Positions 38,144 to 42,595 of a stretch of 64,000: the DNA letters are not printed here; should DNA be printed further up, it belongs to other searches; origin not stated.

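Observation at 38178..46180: Complete type II-A CRISPR-Cas9 system with all parts readable: minus-strand tracrRNA, cas9-cas1-cas2-csn2, 26-spacer array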

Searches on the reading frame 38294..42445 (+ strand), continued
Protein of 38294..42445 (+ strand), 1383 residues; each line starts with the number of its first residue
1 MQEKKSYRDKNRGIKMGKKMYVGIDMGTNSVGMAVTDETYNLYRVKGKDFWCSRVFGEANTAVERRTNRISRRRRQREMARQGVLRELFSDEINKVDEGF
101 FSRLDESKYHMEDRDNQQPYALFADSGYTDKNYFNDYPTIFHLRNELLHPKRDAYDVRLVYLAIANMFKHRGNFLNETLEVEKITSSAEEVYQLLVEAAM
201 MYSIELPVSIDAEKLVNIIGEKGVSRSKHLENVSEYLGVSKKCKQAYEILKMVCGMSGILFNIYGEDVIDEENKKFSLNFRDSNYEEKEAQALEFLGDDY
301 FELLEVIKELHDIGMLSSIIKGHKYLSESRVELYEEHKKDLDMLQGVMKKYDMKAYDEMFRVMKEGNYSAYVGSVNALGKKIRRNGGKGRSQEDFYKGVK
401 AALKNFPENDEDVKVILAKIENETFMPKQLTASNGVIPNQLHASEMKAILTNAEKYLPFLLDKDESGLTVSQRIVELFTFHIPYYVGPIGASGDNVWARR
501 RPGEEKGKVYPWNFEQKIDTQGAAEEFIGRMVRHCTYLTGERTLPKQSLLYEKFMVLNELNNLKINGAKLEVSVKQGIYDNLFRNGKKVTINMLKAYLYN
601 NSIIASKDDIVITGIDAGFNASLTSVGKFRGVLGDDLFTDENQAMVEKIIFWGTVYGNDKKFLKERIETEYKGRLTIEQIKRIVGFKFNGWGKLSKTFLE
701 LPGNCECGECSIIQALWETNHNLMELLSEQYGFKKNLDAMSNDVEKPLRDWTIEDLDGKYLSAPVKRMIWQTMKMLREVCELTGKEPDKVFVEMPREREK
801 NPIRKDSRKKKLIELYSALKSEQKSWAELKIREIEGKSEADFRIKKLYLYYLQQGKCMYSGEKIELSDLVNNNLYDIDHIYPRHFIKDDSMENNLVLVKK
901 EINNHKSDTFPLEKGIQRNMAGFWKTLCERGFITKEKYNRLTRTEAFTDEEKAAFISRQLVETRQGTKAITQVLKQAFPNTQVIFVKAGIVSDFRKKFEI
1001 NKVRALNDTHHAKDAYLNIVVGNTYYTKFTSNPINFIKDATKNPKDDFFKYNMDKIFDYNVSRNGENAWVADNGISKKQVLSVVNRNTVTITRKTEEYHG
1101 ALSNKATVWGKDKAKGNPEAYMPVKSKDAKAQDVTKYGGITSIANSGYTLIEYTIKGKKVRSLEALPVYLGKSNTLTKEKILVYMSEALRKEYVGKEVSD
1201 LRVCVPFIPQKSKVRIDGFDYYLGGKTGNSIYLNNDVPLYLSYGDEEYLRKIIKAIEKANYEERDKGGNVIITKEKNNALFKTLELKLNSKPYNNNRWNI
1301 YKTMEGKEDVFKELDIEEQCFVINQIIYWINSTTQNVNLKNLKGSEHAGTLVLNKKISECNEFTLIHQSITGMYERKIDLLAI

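Call 19: list_cluster_members(proteins=[window:38339-42442:+, window:38294-42442:+, window:38351-42442:+, window:42442-43308:+, window:43323-43640:+, window:43640-44311:+])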
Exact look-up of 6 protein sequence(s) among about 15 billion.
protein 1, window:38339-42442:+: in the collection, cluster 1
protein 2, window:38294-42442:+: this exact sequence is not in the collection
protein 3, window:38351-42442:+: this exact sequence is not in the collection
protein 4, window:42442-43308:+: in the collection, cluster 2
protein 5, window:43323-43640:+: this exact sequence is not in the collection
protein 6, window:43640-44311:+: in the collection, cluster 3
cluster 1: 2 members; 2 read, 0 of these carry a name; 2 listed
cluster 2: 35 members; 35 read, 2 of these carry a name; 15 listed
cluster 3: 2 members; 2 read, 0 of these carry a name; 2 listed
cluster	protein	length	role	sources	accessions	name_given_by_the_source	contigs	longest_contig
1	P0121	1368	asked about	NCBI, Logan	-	-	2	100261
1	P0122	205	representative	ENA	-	-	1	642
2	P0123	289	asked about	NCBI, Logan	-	-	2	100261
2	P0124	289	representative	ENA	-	-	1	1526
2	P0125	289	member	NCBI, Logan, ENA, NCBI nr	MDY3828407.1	MAG: type II CRISPR-associated endonuclease Cas1 [Clostridium sp.] | type II CRISPR-associated endonuclease Cas1 [Clostridium sp.]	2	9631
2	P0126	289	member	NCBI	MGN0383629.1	MAG: type II CRISPR-associated endonuclease Cas1 [Eubacterium sp.]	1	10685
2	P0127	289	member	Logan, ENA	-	-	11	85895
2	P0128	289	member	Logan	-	-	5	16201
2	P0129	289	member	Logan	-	-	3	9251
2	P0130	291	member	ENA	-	-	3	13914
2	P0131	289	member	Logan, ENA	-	-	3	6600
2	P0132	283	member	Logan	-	-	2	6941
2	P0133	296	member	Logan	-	-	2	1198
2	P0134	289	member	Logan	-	-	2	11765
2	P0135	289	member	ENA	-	-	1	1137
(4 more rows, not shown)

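Call 21: find_encoding_contigs(protein=window:38339-42445:+, flank=3000, max_places=4)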
Protein window:38339-42445:+ (1368 aa): 3 contigs read that carry it; 2 places shown.
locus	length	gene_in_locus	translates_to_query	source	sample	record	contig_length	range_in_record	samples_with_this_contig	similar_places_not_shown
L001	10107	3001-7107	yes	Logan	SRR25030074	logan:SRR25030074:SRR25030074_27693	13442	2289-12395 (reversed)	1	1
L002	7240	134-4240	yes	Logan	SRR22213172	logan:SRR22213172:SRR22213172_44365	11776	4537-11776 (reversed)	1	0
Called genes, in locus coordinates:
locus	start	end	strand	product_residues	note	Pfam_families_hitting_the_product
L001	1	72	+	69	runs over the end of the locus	-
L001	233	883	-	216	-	PF19506:DUF6040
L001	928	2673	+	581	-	-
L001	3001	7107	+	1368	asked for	PF16592:Cas9_REC, PF13395:HNH_4, PF22702:Cas9_RuvC, PF16595:Cas9_PI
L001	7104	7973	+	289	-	PF01867:Cas_Cas1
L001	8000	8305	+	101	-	PF09827:CRISPR_Cas2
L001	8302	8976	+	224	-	PF09711:Cas_Csn2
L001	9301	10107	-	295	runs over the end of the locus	PF13306:LRR_5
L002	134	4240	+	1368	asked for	PF16592:Cas9_REC, PF13395:HNH_4, PF22702:Cas9_RuvC, PF16595:Cas9_PI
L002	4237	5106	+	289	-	PF01867:Cas_Cas1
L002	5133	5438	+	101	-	PF09827:CRISPR_Cas2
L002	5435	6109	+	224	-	PF09711:Cas_Csn2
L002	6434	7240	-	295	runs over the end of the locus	PF13306:LRR_5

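Call 26: find_related_loci(query=window:38339-42445:+, collection=genome_contigs, flank=6000)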
Query window:38339-42445:+ (1368 aa) in genome_contigs; peptide patterns used: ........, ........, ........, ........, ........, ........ (x = any residue, [..] = any of these).
57 stretches matched a pattern; 33 encode a relative of the query (tblastn E <= 1e-3); 33 distinct loci.
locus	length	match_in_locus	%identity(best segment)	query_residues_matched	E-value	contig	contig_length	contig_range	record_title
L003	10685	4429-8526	90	3-1368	0e+0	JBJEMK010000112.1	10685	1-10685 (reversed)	MAG: Eubacterium sp. isolate PUUB23_bin.002 NODE_4345_length_10685_cov_6.728504, whole genome shotgun sequence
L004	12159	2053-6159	85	1-1366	0e+0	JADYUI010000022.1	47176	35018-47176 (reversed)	Roseburia hominis strain An869 An869_NODE_22_length_47176_cov_26.153387_pilon, whole genome shotgun sequence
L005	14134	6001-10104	84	1-1368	0e+0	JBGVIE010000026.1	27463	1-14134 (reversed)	MAG: Lachnospiraceae bacterium isolate fecal_MAG_327 fecal_MAG_327_contig_0026, whole genome shotgun sequence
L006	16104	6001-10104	80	1-1368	0e+0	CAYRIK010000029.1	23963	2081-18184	MAG TPA_asm: uncultured Lachnospiraceae bacterium isolate SRP350583_co2_414 genome assembly, contig: NODE_2920_length_23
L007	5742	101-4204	78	1-1368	0e+0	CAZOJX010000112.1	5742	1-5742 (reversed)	MAG TPA_asm: uncultured Lachnoclostridium sp. isolate SRP350583_co2_442 genome assembly, contig: NODE_21110_length_5742_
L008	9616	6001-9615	78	1-1207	0e+0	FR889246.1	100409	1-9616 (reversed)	Butyrivibrio sp. CAG:318 genomic scaffold, scf65, whole genome shotgun sequence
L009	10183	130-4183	73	1-1368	0e+0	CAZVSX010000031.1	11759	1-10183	MAG TPA_asm: uncultured Phascolarctobacterium sp. isolate binchicken_co370_222 genome assembly, contig: NODE_5129_length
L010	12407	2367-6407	54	3-1358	0e+0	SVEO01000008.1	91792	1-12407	MAG: Lachnospiraceae bacterium isolate SIG308 NODE_5981_length_91792_cov_4.644946, whole genome shotgun sequence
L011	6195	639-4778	53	6-1368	0e+0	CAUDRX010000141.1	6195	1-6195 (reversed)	MAG TPA_asm: uncultured Peptococcaceae bacterium isolate SRR18940290_bin.51_MetaWRAP_v1.3_MAG genome assembly, contig: E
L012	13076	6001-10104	51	6-1368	0e+0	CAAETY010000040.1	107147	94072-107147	MAG TPA_asm: Peptococcaceae bacterium, isolate HGM14211, WGS project CAAETY010000000 data, contig: ERS608579_47_k95_4446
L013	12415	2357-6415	49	1-1368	0e+0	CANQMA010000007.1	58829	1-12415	MAG: uncultured Lachnospiraceae bacterium isolate Lapin-014__bin14 genome assembly, contig: Lapin-014__NODE_350_length_5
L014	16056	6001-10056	49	1-1366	0e+0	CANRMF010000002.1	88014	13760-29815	MAG: uncultured Lachnospiraceae bacterium isolate Lapin-030__bin97 genome assembly, contig: Lapin-030__NODE_365_length_8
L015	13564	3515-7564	49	4-1368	0e+0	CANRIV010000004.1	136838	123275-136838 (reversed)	MAG: uncultured Lachnospiraceae bacterium isolate Lapin-024__bin65 genome assembly, contig: Lapin-024__NODE_85_length_13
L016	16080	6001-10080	47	4-1368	0e+0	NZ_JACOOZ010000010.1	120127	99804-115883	Eubacterium segne strain BX4 BX4_ctg010, whole genome shotgun sequence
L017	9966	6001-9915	47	4-1312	0e+0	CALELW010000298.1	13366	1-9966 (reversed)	MAG TPA_asm: uncultured Clostridium sp. isolate SRR1747018_bin.152_CONCOCT_v1.1_MAG genome assembly, contig: ERZ808240.4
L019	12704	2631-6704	45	1-1368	0e+0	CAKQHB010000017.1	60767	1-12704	MAG: uncultured Cuneatibacter sp. isolate REFINED_METABAT215_TOP10_CONTIGS_1500_ASSEMBLY_K77_MERGED__Hadza_PheChl_Fiber-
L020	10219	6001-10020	45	1-1368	0e+0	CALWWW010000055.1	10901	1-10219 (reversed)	MAG: uncultured Oscillospiraceae bacterium isolate BRZ_BM__bin16 genome assembly, contig: BRZ_BM__NODE_8181_length_10901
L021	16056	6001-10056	48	1-1368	0e+0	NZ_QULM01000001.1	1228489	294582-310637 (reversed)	Coprococcus sp. OM04-5BH OM04-5BH.Scaf1, whole genome shotgun sequence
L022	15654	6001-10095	44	3-1368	0e+0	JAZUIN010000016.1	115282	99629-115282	MAG: Lachnospiraceae bacterium isolate T1900045264_TH20190034.MAGScoT_cleanbin_000005 SGB_5846_k141_1215063, whole genom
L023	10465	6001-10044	48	6-1368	0e+0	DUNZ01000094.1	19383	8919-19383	MAG TPA_asm: Clostridiales bacterium isolate AS08sgBPME_126 89711_AS08, whole genome shotgun sequence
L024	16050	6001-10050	50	4-1368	0e+0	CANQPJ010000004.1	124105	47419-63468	MAG: uncultured Lachnospiraceae bacterium isolate Lapin-012__bin37 genome assembly, contig: Lapin-012__NODE_242_length_1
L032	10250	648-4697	47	1-1368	0e+0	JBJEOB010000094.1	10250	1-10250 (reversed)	MAG: Lachnospiraceae bacterium isolate LOHA06_bin.032 NODE_3476_length_10250_cov_11.130554, whole genome shotgun sequenc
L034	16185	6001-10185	35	3-1367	0e+0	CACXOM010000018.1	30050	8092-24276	MAG: Ruminococcaceae bacterium isolate RUG11462 genome assembly, contig: RUG11462_asm_18, whole genome shotgun sequence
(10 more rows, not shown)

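Call 55: search_protein_families(library=ncbifam, proteins=[window:38339-42445:+])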
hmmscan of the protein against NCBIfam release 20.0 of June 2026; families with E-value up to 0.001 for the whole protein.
window:38339-42445:+ (1368 aa): 1 family
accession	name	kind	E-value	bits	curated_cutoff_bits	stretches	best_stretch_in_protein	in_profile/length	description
TIGR01865.2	cas_Csn1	equivalog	2.1e-262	873.9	100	1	6-1358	2-1070/1070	type II CRISPR RNA-guided endonuclease Cas9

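Call 62: search_protein_families(library=padloc, proteins=[window:38339-42445:+])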
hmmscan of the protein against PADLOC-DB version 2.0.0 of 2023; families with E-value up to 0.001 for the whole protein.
window:38339-42445:+ (1368 aa): 6 families
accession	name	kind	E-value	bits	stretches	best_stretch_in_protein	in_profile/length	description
PDLC01580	Cas9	-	9.1e-238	790.6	1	2-1365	2-1326/1329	"CAS-II-A,CAS-II-B,CAS-II-C; effector__SPE"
PDLC00973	Cas9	-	3.3e-177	589.5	1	6-1047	3-818/830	CRISPR subtype II RNA-guided endonuclease Cas9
PDLC01256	Cas9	-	1e-159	531.6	1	5-1037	2-704/711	"CAS-II-A,CAS-II-B,CAS-II-C; effector__SPE"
PDLC01460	Cas9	-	2.4e-119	398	1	4-1163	3-769/901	"CAS-II-A,CAS-II-B,CAS-II-C; effector__SPE"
PDLC00975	Cas9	-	4e-94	314.8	1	1-1013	1-777/1120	Cas9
PDLC01104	Cas9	-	0.00013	20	0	5-1365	17-168/174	Cas9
